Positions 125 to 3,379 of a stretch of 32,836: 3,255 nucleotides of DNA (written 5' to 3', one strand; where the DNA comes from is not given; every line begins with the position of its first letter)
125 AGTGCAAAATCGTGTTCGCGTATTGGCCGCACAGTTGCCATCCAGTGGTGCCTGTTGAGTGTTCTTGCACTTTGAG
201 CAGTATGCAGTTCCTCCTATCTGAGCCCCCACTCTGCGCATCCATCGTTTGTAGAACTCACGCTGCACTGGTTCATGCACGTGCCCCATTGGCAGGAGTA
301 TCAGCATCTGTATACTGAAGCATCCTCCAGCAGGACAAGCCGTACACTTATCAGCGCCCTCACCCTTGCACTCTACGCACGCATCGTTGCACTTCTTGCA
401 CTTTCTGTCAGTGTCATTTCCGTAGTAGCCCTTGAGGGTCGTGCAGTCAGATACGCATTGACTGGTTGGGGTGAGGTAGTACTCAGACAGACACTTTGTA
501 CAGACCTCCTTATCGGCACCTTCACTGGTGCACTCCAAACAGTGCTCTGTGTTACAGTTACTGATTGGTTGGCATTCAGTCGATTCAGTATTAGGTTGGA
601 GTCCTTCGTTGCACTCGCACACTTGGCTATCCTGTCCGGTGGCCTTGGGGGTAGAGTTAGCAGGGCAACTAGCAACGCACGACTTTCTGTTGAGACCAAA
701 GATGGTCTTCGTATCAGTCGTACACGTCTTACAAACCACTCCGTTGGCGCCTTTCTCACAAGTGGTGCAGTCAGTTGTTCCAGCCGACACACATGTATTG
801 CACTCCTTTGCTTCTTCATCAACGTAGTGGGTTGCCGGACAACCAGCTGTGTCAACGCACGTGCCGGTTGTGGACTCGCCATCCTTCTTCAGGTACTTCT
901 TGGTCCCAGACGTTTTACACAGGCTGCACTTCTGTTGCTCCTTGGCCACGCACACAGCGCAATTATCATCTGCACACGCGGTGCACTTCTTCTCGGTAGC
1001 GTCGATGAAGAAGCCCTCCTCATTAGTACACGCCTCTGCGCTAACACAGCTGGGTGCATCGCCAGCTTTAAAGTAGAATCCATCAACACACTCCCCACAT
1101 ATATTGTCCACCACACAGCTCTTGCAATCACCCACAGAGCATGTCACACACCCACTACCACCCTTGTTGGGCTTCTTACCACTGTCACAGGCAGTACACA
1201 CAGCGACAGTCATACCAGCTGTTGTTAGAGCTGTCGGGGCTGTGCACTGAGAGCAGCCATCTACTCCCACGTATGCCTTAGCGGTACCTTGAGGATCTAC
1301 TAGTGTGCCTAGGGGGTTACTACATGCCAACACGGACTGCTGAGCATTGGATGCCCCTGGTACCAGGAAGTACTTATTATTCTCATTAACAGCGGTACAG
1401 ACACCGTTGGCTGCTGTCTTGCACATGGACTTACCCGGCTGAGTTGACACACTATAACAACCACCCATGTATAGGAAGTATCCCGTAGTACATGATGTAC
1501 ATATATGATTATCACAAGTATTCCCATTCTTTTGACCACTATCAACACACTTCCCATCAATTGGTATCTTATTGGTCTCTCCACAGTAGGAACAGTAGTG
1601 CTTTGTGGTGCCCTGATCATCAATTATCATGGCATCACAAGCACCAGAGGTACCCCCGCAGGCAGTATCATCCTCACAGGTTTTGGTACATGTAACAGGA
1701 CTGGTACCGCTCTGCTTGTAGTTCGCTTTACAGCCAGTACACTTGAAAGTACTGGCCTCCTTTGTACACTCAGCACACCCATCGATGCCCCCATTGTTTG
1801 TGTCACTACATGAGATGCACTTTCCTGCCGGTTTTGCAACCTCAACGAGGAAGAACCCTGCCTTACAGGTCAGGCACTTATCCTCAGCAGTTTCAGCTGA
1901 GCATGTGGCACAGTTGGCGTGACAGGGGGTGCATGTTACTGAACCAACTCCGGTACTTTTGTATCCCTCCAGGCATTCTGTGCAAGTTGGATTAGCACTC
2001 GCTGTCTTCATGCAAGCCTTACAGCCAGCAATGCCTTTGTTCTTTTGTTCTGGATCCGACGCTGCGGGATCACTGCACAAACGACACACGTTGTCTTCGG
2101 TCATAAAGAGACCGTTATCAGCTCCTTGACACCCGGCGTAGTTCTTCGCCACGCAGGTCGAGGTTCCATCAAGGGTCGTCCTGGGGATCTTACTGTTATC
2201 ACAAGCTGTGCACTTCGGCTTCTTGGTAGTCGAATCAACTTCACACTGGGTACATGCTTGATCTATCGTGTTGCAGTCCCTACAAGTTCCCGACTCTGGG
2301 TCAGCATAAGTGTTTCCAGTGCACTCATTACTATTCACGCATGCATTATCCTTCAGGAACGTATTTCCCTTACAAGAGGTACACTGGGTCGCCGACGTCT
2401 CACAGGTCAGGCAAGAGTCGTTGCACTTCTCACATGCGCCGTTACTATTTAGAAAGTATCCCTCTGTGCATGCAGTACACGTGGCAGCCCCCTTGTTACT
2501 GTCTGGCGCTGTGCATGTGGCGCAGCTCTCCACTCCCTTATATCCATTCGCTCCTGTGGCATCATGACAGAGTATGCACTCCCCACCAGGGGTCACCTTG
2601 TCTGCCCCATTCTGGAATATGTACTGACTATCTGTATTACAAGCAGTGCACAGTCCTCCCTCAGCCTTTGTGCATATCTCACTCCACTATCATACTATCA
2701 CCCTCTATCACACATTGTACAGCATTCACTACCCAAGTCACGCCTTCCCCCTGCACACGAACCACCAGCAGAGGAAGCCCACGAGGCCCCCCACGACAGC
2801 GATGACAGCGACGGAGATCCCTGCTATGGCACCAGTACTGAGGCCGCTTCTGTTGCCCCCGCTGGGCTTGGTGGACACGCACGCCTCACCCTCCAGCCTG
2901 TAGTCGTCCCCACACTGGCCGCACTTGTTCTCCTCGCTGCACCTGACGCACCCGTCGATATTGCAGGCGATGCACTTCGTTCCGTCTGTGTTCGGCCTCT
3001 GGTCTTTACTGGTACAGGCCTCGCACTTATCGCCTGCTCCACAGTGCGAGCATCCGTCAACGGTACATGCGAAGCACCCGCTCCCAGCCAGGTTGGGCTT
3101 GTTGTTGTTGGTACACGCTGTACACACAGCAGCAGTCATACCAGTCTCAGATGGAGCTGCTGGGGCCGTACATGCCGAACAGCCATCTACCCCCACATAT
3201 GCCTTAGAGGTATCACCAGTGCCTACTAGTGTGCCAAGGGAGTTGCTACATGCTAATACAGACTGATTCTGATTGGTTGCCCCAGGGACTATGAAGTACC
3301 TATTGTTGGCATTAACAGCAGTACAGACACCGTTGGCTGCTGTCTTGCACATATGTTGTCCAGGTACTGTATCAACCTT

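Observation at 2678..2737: Every unit lacks an ATG and a signal peptide, and the frame opens straight after an in-frame TAG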

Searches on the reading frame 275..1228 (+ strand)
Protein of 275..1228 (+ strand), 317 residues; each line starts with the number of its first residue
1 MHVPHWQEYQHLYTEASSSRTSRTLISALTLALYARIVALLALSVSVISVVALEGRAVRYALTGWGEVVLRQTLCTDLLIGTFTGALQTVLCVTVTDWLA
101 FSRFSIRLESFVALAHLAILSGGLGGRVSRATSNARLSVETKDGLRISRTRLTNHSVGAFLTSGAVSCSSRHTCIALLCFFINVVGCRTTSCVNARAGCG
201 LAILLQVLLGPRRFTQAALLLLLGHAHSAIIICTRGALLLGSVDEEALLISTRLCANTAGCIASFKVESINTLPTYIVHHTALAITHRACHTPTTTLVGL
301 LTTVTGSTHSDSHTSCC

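Call 55: search_protein_families(library=pfam, proteins=[window:275-1228:+], max_evalue=0.01)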
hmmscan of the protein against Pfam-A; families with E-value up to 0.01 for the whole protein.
window:275-1228:+ (317 aa): 0 families

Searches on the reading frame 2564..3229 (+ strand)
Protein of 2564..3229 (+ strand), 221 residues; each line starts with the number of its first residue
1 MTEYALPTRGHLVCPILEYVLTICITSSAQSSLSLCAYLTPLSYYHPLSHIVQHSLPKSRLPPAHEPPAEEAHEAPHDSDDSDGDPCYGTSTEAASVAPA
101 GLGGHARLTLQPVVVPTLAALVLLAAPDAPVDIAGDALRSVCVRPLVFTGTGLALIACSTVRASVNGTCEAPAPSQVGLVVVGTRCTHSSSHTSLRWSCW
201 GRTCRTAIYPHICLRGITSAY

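Call 55: search_protein_families(library=pfam, proteins=[window:2564-3229:+], max_evalue=0.01)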
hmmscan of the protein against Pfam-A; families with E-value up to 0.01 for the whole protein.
window:2564-3229:+ (221 aa): 0 families
